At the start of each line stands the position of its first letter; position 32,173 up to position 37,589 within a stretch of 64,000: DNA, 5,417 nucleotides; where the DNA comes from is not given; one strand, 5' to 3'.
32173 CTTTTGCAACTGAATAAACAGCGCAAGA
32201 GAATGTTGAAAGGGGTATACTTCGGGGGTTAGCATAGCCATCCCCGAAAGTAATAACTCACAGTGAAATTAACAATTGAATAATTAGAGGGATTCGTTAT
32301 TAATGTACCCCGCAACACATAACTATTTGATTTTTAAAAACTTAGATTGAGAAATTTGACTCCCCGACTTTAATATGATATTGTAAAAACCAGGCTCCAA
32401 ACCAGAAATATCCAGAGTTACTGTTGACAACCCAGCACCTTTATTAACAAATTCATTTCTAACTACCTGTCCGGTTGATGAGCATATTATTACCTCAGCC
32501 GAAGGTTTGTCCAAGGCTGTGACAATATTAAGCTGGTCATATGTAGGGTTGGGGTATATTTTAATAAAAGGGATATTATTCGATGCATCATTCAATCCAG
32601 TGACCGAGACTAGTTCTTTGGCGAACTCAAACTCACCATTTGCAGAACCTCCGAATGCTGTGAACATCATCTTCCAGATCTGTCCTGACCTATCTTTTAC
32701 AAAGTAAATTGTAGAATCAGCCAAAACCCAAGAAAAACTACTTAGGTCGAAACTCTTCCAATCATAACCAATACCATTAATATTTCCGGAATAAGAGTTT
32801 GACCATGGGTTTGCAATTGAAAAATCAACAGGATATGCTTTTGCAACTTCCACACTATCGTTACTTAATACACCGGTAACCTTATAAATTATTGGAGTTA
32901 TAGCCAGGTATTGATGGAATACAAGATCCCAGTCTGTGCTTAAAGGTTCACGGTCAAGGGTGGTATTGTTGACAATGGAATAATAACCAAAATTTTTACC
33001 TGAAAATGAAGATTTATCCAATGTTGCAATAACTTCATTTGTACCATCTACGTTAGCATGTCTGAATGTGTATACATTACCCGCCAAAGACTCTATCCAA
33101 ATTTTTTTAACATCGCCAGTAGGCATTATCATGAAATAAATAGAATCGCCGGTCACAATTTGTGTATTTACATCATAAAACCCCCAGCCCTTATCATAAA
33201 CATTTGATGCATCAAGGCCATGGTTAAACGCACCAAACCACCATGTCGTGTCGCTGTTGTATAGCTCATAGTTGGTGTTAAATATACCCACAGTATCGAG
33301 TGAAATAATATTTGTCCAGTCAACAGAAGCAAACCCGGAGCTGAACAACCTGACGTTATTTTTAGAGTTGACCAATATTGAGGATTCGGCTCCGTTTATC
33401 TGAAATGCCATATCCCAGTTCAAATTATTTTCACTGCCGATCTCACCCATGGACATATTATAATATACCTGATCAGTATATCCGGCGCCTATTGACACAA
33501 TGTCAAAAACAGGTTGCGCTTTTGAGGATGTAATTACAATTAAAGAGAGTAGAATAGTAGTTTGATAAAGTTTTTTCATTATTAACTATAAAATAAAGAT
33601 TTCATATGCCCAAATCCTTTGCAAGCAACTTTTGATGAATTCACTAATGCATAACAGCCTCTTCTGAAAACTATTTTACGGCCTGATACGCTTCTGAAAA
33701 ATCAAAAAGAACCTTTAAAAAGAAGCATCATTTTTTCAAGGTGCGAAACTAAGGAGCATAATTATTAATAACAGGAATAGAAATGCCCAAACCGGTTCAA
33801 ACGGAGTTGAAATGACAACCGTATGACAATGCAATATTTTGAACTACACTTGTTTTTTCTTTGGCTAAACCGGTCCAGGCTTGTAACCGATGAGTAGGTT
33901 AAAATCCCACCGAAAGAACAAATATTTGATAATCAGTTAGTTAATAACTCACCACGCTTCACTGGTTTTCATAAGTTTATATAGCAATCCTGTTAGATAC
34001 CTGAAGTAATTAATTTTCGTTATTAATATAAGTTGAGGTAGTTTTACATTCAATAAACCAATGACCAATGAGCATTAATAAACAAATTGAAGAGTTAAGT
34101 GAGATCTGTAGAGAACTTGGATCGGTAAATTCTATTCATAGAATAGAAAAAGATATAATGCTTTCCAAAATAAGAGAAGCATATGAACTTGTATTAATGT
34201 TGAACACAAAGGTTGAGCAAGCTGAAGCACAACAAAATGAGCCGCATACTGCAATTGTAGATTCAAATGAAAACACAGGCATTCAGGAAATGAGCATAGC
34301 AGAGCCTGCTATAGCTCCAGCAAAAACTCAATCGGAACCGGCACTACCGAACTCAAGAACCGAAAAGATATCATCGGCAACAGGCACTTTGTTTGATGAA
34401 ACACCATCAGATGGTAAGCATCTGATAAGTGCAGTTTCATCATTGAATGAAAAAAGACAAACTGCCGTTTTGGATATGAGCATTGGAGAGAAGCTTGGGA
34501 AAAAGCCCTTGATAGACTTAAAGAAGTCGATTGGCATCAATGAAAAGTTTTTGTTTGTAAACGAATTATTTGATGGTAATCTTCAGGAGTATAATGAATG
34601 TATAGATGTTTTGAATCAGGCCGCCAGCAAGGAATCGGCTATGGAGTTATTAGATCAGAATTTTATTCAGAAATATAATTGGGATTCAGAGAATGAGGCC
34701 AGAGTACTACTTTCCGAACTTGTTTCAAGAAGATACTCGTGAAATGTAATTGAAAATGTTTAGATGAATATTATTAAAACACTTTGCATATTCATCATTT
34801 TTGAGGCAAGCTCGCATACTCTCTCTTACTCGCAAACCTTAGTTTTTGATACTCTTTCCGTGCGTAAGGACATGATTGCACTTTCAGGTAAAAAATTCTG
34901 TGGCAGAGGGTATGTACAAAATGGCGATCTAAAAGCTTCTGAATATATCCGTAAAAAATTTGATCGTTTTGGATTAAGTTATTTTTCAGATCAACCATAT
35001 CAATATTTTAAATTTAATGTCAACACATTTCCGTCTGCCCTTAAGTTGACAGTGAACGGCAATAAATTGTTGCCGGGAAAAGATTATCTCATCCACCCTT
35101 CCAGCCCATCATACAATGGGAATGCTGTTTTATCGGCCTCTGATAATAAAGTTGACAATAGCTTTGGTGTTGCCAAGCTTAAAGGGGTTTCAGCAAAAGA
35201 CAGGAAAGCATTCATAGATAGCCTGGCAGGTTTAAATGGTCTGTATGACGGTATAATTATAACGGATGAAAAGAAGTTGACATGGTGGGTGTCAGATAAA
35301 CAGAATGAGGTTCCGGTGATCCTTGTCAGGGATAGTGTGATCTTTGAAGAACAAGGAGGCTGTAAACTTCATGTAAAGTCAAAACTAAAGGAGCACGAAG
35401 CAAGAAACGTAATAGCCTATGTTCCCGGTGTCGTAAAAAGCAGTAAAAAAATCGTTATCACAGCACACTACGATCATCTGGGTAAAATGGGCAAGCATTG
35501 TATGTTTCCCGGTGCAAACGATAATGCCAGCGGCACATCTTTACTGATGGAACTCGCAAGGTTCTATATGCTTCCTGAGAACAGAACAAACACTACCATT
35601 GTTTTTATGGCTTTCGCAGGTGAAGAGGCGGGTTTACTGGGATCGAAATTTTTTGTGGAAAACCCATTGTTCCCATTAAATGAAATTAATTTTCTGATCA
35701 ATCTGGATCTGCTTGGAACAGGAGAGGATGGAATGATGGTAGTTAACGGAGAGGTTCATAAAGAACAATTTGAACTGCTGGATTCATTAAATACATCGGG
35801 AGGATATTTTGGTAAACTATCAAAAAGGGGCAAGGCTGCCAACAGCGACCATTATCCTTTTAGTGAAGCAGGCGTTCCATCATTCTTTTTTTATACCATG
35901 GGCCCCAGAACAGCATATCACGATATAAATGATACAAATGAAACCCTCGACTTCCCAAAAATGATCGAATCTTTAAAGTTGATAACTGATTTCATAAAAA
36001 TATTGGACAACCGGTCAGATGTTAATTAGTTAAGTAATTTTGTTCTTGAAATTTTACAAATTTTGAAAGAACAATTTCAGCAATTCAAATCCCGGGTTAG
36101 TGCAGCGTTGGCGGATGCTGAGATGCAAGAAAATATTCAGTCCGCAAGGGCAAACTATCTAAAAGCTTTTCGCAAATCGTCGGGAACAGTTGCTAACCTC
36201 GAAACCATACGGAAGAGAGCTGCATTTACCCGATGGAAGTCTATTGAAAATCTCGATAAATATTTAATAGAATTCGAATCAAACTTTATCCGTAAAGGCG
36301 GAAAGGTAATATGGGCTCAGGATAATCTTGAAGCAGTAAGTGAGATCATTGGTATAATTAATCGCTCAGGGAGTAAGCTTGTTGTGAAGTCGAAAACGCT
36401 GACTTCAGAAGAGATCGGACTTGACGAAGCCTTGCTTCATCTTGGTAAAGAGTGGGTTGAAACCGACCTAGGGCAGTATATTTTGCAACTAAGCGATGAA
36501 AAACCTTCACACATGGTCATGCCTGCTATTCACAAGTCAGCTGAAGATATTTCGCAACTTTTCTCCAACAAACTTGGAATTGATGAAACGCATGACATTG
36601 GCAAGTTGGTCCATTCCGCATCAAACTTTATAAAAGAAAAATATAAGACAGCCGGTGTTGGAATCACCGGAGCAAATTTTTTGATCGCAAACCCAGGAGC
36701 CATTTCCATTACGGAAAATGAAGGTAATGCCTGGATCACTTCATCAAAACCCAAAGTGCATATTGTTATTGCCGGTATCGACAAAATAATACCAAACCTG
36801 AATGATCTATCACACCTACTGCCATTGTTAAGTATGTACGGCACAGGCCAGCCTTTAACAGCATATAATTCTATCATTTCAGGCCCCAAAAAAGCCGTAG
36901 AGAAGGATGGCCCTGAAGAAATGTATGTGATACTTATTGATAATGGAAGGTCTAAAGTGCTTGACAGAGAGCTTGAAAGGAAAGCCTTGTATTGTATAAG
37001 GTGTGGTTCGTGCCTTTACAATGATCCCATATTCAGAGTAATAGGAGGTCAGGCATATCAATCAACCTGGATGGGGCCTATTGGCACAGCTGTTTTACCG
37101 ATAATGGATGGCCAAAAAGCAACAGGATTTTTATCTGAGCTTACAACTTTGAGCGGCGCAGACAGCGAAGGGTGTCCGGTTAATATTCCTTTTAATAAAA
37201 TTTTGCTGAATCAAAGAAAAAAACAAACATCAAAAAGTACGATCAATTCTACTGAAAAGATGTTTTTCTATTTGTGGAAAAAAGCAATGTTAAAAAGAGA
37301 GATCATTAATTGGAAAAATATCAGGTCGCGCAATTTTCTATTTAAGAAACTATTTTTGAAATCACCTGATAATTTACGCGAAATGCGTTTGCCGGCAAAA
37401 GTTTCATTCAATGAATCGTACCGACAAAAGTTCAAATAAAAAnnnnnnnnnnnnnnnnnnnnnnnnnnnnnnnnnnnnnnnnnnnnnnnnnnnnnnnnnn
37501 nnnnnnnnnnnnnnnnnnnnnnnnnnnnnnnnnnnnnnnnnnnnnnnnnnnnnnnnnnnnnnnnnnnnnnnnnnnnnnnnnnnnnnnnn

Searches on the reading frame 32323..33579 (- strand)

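Call 39: search_protein_families(library=pfam, proteins=[window:32323-33579:-], max_evalue=0.0001)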
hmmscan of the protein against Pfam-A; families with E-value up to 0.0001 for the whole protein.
window:32323-33579:- (418 aa): 2 families
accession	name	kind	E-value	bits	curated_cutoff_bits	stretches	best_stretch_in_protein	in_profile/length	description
PF18962.6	Por_Secre_tail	-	8.6e-11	42.4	27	1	341-414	1-73/75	Secretion system C-terminal sorting domain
PF14064.11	HmuY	-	2.8e-07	31.2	27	1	34-315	2-148/157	HmuY protein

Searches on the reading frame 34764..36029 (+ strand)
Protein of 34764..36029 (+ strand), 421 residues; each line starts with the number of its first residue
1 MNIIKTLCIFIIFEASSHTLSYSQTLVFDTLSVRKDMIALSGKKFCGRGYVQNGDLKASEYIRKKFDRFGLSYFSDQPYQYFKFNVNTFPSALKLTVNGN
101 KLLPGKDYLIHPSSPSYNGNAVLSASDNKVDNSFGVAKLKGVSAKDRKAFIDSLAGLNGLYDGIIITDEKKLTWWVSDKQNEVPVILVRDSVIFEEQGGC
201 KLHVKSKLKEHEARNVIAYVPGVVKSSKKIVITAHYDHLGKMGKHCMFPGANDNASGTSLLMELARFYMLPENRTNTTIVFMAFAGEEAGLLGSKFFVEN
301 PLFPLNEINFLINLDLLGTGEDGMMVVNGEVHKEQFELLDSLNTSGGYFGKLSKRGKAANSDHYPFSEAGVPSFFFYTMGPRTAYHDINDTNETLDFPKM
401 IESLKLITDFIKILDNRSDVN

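Call 39: search_protein_families(library=pfam, proteins=[window:34764-36029:+], max_evalue=0.0001)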
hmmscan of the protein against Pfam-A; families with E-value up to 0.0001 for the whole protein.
window:34764-36029:+ (421 aa): 1 family
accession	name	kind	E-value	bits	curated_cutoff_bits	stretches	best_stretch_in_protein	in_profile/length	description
PF04389.22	Peptidase_M28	-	1.6e-36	126.3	21.3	1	215-407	1-189/193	Peptidase family M28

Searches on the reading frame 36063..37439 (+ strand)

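Call 39: search_protein_families(library=pfam, proteins=[window:36063-37439:+], max_evalue=0.0001)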
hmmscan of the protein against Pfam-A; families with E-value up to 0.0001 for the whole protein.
window:36063-37439:+ (458 aa): 1 family
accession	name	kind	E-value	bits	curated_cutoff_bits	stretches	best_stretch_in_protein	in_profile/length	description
PF02589.21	LUD_dom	-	5.1e-35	121.4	22.6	1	70-292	3-189/189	LUD domain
